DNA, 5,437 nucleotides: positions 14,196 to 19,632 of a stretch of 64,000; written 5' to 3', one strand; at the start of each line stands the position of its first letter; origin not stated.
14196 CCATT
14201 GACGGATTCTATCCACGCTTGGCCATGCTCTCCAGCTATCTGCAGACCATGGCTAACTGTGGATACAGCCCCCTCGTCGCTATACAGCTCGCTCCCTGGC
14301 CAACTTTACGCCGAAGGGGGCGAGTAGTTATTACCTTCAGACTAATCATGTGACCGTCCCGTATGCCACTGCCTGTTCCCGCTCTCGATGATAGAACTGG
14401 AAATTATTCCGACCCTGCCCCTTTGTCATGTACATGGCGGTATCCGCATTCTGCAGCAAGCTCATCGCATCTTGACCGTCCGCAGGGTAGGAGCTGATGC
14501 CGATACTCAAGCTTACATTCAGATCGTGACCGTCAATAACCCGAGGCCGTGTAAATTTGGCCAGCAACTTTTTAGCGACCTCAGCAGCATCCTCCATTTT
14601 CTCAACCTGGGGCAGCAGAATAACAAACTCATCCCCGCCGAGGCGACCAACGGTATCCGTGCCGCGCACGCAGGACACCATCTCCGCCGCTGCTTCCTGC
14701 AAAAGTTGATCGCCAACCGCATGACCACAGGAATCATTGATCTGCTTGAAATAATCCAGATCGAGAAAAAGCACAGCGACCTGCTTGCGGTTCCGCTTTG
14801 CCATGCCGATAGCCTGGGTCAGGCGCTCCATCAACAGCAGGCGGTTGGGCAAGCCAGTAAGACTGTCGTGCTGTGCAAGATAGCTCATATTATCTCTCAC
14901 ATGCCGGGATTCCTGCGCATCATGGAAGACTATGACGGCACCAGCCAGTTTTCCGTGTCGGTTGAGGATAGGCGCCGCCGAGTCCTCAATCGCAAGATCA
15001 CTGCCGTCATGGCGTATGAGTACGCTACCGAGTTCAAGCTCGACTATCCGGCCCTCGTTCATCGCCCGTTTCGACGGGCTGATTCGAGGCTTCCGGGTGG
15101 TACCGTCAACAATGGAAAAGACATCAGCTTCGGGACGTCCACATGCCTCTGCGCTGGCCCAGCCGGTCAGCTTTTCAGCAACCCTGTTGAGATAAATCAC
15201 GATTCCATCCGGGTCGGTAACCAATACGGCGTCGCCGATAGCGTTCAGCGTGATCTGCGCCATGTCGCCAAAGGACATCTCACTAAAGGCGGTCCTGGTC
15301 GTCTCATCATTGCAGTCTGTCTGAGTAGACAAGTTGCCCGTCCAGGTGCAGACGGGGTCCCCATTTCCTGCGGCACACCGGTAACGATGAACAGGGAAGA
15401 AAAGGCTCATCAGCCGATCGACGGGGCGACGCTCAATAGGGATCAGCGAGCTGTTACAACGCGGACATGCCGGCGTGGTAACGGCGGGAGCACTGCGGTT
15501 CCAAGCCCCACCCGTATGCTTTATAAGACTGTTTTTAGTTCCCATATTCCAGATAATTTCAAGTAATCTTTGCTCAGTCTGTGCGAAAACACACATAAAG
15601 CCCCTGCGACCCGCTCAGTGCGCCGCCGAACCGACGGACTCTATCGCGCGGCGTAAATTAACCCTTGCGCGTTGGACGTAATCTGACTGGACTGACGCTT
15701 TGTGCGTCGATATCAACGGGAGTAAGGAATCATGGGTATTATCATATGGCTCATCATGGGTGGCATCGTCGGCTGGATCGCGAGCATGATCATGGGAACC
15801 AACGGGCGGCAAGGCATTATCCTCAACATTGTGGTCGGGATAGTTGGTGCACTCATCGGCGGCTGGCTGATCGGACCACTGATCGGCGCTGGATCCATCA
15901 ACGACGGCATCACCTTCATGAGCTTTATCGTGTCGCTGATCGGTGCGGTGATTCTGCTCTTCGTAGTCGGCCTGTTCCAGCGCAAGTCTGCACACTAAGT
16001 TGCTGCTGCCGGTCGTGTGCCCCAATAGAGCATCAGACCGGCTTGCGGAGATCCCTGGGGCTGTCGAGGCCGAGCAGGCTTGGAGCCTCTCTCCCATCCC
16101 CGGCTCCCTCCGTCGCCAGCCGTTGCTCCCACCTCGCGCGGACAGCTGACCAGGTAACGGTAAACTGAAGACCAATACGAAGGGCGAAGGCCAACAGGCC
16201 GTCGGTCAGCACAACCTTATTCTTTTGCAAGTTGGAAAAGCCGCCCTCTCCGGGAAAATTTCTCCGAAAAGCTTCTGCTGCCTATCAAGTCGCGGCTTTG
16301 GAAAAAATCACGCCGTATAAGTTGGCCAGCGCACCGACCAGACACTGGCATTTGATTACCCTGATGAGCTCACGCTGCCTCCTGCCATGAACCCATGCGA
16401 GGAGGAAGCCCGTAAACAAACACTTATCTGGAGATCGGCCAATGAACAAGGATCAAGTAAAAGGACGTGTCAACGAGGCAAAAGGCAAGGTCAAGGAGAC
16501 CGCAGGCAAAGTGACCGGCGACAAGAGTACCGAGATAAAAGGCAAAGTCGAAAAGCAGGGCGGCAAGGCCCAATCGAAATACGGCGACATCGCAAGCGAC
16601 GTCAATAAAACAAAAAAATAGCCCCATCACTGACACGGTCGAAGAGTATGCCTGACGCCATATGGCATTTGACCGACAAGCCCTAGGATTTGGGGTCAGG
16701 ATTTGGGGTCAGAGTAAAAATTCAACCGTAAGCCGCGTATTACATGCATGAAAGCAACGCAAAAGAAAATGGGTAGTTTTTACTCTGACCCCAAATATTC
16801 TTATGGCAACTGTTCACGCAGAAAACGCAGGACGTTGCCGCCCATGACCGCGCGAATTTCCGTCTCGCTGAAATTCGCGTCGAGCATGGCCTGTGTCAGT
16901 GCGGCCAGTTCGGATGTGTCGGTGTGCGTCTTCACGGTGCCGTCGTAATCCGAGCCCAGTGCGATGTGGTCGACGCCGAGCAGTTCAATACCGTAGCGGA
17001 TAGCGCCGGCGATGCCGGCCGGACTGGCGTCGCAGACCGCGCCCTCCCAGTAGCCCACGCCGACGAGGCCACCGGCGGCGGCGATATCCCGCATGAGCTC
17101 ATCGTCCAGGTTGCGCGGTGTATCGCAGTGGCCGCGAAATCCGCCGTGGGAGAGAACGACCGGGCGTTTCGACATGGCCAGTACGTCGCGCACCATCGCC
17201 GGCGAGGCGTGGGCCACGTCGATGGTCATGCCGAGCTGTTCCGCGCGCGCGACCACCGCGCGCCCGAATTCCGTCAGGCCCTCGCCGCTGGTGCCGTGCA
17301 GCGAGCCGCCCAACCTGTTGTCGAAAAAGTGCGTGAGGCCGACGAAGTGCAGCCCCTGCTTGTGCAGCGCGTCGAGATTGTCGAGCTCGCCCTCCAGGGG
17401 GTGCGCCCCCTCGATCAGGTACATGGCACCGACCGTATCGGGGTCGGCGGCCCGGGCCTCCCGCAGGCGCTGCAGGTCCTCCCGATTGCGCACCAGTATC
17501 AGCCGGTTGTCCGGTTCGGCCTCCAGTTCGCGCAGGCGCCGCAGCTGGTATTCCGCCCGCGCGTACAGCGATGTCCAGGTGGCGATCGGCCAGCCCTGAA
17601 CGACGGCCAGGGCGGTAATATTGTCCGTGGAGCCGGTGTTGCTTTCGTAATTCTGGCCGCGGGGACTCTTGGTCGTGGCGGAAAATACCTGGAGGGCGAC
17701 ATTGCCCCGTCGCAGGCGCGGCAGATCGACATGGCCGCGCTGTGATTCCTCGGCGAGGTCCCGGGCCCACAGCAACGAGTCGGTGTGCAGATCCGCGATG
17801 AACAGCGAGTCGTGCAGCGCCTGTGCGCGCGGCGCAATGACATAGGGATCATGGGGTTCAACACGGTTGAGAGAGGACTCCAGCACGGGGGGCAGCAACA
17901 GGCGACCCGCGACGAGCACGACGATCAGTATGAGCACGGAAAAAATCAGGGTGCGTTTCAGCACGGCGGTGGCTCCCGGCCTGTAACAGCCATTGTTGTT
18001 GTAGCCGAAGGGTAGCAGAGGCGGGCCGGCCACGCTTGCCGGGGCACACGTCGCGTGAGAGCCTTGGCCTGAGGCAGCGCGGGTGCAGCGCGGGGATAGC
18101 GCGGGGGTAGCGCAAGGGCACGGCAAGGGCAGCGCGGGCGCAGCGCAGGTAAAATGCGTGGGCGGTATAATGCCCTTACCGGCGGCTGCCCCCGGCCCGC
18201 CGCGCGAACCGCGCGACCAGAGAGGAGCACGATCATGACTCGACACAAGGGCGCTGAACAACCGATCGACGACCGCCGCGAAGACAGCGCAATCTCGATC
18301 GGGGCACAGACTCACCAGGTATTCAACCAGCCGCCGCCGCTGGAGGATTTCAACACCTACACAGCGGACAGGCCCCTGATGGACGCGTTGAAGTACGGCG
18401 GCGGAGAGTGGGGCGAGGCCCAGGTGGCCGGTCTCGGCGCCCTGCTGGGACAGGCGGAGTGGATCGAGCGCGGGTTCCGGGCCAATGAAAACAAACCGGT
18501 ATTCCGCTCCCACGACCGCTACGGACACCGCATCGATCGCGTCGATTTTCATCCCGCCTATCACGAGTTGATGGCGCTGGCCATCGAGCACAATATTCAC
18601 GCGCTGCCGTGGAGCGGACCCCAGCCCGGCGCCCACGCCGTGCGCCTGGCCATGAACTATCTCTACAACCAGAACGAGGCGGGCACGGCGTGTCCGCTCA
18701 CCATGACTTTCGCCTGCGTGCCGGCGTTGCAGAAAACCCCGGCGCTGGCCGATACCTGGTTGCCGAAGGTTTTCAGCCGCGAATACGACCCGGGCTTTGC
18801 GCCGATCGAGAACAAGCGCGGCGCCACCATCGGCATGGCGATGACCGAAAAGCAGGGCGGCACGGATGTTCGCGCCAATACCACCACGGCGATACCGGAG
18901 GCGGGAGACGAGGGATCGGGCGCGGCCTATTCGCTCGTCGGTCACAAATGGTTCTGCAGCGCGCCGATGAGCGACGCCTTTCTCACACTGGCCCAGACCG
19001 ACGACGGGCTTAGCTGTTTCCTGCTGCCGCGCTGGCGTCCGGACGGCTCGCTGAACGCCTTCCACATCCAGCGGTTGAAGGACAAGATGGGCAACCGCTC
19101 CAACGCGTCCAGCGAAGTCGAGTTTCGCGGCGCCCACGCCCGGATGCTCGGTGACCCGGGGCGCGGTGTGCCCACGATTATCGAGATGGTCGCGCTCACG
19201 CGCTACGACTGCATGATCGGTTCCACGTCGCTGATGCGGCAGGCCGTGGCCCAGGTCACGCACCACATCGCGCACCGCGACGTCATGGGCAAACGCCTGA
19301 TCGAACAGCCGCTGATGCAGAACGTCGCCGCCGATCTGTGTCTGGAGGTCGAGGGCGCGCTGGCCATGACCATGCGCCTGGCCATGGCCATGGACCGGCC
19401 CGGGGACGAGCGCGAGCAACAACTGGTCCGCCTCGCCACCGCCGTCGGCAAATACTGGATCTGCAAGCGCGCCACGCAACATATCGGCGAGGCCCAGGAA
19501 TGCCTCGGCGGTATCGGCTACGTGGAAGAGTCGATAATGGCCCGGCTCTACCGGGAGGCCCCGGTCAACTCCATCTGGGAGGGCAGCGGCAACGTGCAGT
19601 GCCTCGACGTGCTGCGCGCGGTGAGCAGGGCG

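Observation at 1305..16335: Island-wide regulon: 13 copies of a CRP-like palindrome at class II promoter spacing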

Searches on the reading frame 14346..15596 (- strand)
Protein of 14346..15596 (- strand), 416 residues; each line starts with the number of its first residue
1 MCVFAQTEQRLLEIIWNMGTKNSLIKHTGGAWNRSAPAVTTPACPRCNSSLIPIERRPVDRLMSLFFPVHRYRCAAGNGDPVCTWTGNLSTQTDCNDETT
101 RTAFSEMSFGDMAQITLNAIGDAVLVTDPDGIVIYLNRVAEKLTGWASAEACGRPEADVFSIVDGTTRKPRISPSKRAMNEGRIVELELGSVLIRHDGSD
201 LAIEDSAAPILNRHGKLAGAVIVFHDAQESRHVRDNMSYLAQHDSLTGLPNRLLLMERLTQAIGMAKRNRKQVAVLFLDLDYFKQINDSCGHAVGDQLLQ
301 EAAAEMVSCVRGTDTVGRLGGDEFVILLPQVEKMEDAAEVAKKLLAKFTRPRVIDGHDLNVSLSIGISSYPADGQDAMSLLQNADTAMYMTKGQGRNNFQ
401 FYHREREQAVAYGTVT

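Call 13: search_protein_families(library=pfam, proteins=[window:14346-15596:-], max_evalue=0.01)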
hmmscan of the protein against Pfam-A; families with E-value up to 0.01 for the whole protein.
window:14346-15596:- (416 aa): 5 families
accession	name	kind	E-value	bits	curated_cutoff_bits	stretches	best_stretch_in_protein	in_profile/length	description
PF00990.26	GGDEF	-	1.3e-52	178.2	23.8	1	241-398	1-161/161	Diguanylate cyclase, GGDEF domain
PF00989.32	PAS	-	1.8e-15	57.4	22.6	1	117-226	7-112/113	PAS fold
PF08448.16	PAS_4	-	4e-12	46.8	23.1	1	117-231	1-109/110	PAS fold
PF13426.13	PAS_9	-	7e-10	39.6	27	1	122-227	2-101/103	PAS domain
PF13188.13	PAS_8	-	0.00064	20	21.8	1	117-152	7-43/65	PAS domain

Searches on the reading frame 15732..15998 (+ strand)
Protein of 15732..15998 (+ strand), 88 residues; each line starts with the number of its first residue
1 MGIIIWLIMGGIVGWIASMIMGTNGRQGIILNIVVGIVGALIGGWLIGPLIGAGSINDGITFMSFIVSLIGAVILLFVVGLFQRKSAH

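Call 13: search_protein_families(library=pfam, proteins=[window:15732-15998:+], max_evalue=0.01)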
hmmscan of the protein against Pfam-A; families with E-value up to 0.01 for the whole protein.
window:15732-15998:+ (88 aa): 1 family
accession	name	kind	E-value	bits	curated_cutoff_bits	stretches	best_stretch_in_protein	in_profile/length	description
PF04226.18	Transgly_assoc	-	7.5e-13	48.9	25.3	1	33-84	1-49/49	Transglycosylase associated protein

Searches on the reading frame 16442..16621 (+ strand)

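Call 13: search_protein_families(library=pfam, proteins=[window:16442-16621:+], max_evalue=0.01)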
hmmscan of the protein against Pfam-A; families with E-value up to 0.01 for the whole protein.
window:16442-16621:+ (59 aa): 1 family
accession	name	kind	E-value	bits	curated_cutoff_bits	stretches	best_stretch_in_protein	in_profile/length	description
PF05532.17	CsbD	-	7.6e-16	58.2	40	1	4-55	1-52/53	CsbD-like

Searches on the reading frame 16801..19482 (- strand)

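Call 13: search_protein_families(library=pfam, proteins=[window:16801-19482:-], max_evalue=0.01)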
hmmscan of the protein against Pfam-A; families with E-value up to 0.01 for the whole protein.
window:16801-19482:- (893 aa): 1 family
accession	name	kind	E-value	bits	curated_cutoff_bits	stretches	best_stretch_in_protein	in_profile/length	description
PF01244.27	Peptidase_M19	-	2.3e-67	227.9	26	1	556-890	2-319/319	Membrane dipeptidase (Peptidase family M19)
